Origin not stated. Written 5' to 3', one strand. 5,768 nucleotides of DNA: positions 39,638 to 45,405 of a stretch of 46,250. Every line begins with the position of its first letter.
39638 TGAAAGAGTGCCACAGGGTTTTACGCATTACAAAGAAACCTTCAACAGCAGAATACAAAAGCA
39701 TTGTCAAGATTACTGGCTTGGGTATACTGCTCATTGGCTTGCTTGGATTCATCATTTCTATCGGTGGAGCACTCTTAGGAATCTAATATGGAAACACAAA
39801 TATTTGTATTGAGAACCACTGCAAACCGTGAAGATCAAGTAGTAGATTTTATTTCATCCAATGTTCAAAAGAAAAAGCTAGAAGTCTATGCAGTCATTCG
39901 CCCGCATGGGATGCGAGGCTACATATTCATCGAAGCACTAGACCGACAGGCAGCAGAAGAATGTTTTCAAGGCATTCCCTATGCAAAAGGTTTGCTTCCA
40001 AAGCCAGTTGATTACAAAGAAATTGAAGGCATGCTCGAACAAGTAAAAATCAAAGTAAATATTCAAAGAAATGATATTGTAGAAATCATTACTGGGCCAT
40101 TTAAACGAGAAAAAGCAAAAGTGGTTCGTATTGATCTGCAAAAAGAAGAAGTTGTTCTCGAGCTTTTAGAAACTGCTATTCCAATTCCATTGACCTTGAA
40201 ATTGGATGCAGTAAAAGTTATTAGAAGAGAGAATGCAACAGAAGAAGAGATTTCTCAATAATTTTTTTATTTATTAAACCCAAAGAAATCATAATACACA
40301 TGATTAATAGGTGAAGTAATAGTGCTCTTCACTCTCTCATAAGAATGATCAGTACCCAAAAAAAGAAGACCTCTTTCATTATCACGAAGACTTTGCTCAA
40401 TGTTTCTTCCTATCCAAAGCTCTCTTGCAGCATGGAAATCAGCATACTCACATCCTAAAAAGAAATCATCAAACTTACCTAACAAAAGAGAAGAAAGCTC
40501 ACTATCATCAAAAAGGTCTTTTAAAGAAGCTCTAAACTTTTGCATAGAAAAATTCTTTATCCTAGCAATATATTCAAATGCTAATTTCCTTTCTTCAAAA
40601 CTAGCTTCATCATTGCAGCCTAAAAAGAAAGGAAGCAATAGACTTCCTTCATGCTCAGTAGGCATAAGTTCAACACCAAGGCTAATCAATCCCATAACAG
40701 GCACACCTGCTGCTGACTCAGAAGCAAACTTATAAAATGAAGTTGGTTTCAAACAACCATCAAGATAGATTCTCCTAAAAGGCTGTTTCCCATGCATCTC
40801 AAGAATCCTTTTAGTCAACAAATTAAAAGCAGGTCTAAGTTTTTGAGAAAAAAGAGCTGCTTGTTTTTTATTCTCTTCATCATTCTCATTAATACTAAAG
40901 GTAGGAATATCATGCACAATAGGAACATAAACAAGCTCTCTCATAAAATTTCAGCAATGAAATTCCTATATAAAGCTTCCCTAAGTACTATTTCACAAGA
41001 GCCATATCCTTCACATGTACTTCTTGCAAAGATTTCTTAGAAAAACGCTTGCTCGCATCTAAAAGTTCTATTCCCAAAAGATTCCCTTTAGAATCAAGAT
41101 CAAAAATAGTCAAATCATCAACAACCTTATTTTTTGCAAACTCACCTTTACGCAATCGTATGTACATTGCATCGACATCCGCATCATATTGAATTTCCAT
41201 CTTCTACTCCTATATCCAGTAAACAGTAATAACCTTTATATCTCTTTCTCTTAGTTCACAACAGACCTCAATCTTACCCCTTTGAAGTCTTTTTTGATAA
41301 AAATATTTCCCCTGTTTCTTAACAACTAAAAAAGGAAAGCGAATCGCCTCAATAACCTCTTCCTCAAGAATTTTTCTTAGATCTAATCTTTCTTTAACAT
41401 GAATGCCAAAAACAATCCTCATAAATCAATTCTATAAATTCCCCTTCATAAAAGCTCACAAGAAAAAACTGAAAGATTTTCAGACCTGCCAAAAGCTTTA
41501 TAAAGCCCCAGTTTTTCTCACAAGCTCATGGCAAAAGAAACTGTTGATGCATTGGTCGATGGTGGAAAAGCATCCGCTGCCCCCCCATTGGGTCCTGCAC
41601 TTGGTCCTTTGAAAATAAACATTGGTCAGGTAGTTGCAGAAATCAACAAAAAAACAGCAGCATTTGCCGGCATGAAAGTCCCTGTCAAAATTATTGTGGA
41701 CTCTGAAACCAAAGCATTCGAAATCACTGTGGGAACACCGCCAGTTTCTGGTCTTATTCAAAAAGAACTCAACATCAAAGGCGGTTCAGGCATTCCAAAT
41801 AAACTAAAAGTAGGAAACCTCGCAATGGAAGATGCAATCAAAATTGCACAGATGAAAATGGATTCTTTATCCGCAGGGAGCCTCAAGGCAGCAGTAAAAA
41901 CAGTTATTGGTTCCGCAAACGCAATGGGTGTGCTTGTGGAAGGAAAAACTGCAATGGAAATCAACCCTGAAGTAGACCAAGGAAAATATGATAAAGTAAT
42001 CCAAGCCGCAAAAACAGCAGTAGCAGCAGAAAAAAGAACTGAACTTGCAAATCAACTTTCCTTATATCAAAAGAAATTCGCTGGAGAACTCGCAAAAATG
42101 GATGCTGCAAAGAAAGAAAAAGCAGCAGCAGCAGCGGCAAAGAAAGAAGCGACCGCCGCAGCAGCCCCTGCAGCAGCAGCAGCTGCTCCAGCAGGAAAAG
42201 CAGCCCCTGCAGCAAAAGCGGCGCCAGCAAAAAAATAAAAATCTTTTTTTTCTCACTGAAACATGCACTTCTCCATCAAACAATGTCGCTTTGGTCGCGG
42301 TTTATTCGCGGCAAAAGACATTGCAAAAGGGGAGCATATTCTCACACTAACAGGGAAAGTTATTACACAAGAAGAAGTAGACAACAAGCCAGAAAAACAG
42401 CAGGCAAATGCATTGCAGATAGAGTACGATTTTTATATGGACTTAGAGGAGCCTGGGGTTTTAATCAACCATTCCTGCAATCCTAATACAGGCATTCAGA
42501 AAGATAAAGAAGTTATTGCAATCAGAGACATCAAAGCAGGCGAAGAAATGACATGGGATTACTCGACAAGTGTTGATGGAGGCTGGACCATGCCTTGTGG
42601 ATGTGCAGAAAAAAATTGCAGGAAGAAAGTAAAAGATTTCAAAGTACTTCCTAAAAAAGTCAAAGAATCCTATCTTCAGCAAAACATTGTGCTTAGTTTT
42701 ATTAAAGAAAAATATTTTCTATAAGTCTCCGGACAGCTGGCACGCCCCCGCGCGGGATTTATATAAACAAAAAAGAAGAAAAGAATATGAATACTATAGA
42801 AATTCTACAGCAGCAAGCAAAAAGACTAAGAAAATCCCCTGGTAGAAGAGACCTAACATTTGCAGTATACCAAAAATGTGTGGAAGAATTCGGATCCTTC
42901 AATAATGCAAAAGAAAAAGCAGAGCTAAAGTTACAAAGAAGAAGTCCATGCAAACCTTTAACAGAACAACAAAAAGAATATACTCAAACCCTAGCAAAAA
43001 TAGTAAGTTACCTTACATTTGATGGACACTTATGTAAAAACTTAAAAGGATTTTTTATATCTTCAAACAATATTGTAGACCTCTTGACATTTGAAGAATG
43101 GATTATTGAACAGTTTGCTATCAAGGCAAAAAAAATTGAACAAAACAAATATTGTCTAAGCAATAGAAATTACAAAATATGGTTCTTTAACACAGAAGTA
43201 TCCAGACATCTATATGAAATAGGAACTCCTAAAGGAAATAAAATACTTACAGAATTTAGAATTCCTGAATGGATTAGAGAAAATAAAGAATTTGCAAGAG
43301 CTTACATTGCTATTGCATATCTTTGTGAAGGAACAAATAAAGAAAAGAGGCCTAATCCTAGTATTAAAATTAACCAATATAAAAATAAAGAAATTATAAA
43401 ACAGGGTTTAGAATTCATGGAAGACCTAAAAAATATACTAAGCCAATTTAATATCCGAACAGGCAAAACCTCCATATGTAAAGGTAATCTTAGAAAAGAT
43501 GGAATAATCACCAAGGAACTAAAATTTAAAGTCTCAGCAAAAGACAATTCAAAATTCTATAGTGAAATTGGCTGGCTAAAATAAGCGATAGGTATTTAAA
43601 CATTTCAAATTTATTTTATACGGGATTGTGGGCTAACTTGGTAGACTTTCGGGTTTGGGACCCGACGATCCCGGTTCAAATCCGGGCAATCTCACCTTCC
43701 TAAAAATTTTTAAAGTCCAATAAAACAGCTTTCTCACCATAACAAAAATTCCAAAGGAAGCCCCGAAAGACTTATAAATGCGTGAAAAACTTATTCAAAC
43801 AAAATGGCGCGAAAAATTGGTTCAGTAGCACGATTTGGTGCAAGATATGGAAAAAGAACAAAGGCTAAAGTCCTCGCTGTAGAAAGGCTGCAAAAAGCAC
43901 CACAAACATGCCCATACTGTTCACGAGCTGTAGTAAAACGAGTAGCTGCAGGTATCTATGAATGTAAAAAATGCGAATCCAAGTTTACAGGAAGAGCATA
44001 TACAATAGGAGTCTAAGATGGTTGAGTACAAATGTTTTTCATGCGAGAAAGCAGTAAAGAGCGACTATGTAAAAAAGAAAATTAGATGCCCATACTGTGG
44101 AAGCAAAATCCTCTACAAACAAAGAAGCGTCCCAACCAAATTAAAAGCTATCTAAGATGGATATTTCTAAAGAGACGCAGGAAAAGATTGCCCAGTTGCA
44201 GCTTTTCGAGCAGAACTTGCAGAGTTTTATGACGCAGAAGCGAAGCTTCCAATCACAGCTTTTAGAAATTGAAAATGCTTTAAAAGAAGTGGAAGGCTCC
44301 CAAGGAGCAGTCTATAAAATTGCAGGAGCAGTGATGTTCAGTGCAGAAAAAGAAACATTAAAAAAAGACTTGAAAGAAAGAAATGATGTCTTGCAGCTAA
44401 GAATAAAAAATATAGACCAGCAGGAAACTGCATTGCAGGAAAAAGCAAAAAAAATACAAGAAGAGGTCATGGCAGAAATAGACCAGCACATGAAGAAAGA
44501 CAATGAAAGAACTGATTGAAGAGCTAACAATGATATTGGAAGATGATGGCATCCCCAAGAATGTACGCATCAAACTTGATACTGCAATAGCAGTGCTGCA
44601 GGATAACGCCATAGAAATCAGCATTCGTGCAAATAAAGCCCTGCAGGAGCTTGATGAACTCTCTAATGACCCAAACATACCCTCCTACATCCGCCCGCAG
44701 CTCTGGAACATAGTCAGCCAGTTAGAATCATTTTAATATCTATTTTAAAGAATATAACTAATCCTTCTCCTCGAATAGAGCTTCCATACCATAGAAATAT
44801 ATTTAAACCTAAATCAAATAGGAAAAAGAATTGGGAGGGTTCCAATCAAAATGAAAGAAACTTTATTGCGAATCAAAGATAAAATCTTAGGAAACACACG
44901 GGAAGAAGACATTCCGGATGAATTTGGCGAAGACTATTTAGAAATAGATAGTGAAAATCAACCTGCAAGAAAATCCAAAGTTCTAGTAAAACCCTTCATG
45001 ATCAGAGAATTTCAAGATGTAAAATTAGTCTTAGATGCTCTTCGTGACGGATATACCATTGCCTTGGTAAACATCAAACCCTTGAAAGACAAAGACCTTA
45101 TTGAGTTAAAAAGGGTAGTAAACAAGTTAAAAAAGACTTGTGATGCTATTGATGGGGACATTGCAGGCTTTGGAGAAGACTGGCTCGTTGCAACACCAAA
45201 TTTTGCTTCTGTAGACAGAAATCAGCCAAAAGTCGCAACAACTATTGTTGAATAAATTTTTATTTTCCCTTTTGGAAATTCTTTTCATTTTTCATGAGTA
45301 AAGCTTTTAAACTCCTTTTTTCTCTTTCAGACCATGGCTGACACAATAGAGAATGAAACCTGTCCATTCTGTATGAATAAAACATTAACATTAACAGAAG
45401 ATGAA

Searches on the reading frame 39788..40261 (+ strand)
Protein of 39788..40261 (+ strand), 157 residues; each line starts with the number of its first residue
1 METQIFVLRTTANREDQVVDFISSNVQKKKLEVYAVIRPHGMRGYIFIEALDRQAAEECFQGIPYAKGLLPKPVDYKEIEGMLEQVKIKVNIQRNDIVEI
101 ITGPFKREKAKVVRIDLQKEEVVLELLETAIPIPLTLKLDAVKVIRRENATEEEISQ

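Call 19: search_protein_families(library=pfam, proteins=[window:39788-40261:+])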
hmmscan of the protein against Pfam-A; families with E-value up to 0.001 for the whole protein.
window:39788-40261:+ (157 aa): 2 families
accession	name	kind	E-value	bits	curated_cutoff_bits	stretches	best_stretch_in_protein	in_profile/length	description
PF03439.18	Spt5-NGN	-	3.2e-17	62.7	22.4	1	4-83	1-84/84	Early transcription elongation factor of RNA pol II, NGN section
PF00467.35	KOW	-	0.00011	22.3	22.3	1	95-125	2-32/32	KOW motif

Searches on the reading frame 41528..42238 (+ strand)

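Call 19: search_protein_families(library=pfam, proteins=[window:41528-42238:+])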
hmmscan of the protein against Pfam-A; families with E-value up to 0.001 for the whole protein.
window:41528-42238:+ (236 aa): 2 families
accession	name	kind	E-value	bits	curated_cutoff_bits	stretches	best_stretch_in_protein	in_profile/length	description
PF03946.19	Ribosomal_L11_N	-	2.9e-21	75.4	32.9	1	9-63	4-57/58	Ribosomal protein L11, N-terminal domain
PF00298.24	Ribosomal_L11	-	4.5e-20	72.3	21.4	1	70-137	2-69/69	Ribosomal protein L11, RNA binding domain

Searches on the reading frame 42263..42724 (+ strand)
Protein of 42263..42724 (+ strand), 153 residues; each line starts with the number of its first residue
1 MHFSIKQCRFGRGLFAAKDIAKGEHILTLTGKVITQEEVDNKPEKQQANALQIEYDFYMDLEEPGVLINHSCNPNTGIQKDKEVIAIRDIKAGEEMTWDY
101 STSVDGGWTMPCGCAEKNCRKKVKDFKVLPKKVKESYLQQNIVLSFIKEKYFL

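Call 19: search_protein_families(library=pfam, proteins=[window:42263-42724:+])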
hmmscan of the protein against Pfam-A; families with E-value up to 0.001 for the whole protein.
window:42263-42724:+ (153 aa): 1 family
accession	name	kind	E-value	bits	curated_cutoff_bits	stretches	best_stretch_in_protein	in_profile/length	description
PF00856.33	SET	-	3.4e-16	60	22.4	1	11-100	1-104/105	SET domain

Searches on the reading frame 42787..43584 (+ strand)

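Call 19: search_protein_families(library=pfam, proteins=[window:42787-43584:+])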
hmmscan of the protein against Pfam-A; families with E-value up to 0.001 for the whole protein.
window:42787-43584:+ (265 aa): 1 family
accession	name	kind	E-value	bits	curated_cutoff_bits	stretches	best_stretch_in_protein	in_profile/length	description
PF18780.6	HNH_repeat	-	7.2e-05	23.5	26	1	4-48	7-54/54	Homing endonuclease associated repeat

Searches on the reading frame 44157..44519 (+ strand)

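Call 19: search_protein_families(library=pfam, proteins=[window:44157-44519:+])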
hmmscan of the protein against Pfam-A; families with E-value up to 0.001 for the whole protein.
window:44157-44519:+ (120 aa): 1 family
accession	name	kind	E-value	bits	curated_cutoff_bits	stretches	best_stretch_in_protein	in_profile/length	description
PF01920.25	Prefoldin_2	-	2.7e-13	50.2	27.6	1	8-108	1-103/106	Prefoldin subunit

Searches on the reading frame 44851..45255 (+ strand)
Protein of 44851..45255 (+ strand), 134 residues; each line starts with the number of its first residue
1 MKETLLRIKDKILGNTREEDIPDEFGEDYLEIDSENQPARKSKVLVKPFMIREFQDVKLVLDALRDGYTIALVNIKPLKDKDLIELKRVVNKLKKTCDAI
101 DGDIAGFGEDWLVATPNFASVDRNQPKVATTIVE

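Call 19: search_protein_families(library=pfam, proteins=[window:44851-45255:+])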
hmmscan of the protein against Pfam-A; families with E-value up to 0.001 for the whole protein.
window:44851-45255:+ (134 aa): 1 family
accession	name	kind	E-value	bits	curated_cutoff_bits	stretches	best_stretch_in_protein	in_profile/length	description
PF04472.17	SepF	-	6.6e-11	42.7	27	1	46-118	1-69/72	Cell division protein SepF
